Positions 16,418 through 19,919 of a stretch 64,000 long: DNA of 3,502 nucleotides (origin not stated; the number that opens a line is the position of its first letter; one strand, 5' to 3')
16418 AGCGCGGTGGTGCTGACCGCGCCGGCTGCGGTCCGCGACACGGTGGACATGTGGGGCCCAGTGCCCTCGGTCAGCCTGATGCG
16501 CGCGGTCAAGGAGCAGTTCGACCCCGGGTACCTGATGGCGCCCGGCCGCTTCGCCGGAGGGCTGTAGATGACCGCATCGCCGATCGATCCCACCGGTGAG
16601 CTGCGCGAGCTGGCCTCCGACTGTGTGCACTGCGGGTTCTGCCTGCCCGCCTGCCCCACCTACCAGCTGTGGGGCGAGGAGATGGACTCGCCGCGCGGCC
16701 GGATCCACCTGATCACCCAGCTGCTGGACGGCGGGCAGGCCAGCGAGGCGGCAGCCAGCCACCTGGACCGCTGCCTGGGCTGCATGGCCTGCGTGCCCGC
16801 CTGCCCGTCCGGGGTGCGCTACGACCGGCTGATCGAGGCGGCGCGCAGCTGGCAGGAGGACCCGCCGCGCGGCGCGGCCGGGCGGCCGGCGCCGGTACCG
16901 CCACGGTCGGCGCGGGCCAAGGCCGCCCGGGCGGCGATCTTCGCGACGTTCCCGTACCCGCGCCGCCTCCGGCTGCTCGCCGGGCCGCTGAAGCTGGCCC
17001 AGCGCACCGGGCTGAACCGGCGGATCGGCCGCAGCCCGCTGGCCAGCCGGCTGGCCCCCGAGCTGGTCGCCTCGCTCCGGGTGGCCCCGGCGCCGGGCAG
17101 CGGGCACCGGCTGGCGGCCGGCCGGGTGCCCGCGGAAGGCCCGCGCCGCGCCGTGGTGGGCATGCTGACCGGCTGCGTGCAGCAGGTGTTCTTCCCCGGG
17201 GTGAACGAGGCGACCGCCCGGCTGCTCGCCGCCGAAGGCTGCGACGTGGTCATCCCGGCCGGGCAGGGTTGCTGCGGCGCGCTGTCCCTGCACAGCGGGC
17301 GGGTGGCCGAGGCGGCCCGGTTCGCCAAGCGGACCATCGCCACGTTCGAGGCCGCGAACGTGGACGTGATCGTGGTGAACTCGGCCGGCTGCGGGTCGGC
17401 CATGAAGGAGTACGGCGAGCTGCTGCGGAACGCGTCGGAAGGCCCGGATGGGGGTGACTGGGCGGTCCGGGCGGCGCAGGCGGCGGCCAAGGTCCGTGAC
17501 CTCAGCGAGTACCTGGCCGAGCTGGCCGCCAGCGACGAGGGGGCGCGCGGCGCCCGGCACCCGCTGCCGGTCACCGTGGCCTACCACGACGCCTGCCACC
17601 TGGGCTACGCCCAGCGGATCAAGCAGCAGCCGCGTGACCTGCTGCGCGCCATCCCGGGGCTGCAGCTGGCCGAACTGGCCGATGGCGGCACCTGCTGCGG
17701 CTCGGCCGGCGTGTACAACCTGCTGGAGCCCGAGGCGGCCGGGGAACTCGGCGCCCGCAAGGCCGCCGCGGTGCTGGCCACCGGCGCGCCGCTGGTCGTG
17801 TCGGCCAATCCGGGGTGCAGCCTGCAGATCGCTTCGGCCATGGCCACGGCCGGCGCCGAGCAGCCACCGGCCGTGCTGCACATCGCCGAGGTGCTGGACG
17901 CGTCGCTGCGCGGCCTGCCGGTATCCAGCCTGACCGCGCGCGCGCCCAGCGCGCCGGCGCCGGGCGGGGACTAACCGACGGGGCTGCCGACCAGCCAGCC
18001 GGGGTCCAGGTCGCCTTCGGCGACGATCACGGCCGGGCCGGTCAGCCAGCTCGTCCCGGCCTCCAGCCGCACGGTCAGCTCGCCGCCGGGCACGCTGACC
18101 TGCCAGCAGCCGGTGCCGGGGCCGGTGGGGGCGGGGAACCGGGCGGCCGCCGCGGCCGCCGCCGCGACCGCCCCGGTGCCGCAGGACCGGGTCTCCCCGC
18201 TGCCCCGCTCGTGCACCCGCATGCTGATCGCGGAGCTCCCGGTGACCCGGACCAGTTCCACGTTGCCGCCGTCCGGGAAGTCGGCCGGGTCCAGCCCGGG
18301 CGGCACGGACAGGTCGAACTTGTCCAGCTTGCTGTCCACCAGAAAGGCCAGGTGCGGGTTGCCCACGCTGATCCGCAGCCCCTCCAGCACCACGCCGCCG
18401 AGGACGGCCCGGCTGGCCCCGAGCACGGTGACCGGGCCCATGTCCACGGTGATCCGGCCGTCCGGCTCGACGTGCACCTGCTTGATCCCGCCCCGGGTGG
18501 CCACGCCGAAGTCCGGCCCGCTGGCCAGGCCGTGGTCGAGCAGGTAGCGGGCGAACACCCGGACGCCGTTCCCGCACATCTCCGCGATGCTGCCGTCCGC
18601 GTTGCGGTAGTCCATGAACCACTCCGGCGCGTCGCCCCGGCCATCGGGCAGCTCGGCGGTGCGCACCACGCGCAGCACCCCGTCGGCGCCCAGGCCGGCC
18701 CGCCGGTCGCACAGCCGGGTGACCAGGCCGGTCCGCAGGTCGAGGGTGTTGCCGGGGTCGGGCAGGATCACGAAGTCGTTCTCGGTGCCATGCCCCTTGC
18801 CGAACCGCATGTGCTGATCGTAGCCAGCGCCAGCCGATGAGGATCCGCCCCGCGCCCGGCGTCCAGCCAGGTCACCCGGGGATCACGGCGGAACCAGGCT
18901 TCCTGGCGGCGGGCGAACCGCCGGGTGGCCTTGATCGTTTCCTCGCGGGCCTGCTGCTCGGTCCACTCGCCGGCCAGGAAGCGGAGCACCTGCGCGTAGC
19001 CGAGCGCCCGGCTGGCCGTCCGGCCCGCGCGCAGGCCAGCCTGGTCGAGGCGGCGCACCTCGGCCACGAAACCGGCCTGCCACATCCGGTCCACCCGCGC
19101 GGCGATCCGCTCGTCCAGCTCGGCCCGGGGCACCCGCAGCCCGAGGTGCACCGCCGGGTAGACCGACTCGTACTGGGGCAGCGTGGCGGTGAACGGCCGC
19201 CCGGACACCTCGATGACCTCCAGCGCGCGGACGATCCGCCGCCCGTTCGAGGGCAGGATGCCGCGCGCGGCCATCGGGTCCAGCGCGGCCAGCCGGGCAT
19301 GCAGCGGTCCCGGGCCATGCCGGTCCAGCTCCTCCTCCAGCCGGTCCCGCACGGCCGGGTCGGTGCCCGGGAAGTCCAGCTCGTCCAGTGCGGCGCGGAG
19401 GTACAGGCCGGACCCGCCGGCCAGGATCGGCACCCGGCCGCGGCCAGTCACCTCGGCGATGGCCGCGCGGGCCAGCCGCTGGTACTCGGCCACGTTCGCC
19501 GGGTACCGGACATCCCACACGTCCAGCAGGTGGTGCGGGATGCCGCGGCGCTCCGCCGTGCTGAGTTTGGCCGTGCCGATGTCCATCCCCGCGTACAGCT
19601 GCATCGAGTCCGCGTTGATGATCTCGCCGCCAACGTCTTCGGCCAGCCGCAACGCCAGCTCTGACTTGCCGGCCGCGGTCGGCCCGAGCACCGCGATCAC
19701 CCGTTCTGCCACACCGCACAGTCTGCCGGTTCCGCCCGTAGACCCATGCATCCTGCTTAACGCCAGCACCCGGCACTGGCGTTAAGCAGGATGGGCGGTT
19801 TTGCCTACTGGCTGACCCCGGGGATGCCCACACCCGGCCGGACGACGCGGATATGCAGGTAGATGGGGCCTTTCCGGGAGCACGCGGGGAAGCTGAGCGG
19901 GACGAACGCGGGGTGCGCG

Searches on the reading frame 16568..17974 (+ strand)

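Call 14: search_protein_families(library=pfam, proteins=[window:16568-17974:+])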
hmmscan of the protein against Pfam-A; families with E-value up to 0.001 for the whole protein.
window:16568-17974:+ (468 aa): 14 families
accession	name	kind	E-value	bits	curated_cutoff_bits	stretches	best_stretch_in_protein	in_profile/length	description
PF02754.22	CCG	-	7.9e-36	122.5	20.6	2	197-279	1-84/85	Cysteine-rich domain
PF13183.11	Fer4_8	-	2.4e-13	50.8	27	1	16-83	2-68/68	4Fe-4S dicluster domain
PF12838.12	Fer4_7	-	6.3e-11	43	27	1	19-83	2-52/52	4Fe-4S dicluster domain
PF13534.11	Fer4_17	-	4.7e-10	40.3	22.2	1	19-83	2-60/61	4Fe-4S dicluster domain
PF00037.32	Fer4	-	2e-09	37.3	21.1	1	67-83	6-22/24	4Fe-4S binding domain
PF13187.11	Fer4_9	-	2.9e-08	34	27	1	60-82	28-50/52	4Fe-4S dicluster domain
PF13484.11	Fer4_16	-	7e-08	33.6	30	1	19-81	2-65/66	4Fe-4S double cluster binding domain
PF12800.12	Fer4_4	-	1e-07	32.1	24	1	67-82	2-17/17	4Fe-4S binding domain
PF12837.12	Fer4_6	-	1.1e-07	31.8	25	0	67-83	7-23/24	4Fe-4S binding domain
PF13237.11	Fer4_10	-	3e-07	30.7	25.5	1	16-80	6-53/53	4Fe-4S dicluster domain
PF12797.12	Fer4_2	-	3e-07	30.4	24.5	1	66-81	7-22/22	4Fe-4S binding domain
PF25160.1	LdpA_Fe-S-bd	-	2e-05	24.7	27.6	0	63-82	22-41/49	LdpA Fe-S cluster-binding domain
PF14697.11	Fer4_21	-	3.8e-05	24.2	35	0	62-80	34-52/59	4Fe-4S dicluster domain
PF12798.12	Fer4_3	-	0.00081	20.5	27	0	69-82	1-14/15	4Fe-4S binding domain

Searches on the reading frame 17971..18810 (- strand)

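Call 14: search_protein_families(library=pfam, proteins=[window:17971-18810:-])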
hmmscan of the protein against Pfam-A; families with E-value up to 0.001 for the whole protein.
window:17971-18810:- (279 aa): 1 family
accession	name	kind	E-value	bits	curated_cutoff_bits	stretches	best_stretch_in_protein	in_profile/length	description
PF01678.24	DAP_epimerase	-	5.4e-47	159.3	34.7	2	4-129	2-120/121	Diaminopimelate epimerase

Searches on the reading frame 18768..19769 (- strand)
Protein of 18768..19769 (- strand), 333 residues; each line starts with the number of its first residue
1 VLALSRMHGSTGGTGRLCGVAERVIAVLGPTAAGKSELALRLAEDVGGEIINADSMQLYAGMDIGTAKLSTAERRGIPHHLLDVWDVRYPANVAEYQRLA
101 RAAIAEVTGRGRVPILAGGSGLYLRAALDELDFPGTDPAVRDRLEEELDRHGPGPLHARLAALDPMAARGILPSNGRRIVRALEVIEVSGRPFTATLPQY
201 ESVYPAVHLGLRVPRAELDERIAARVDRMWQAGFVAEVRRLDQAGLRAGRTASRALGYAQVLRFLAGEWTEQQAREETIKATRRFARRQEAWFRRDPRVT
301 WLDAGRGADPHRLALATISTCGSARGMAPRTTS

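Call 14: search_protein_families(library=pfam, proteins=[window:18768-19769:-])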
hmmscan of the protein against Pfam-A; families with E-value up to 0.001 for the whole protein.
window:18768-19769:- (333 aa): 2 families
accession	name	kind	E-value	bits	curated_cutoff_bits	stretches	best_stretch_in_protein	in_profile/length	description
PF01715.23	IPPT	-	5.7e-81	272.2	23.6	1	57-296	1-243/243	IPP transferase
PF01745.22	IPT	-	5e-05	23.3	20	1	24-78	3-57/233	Isopentenyl transferase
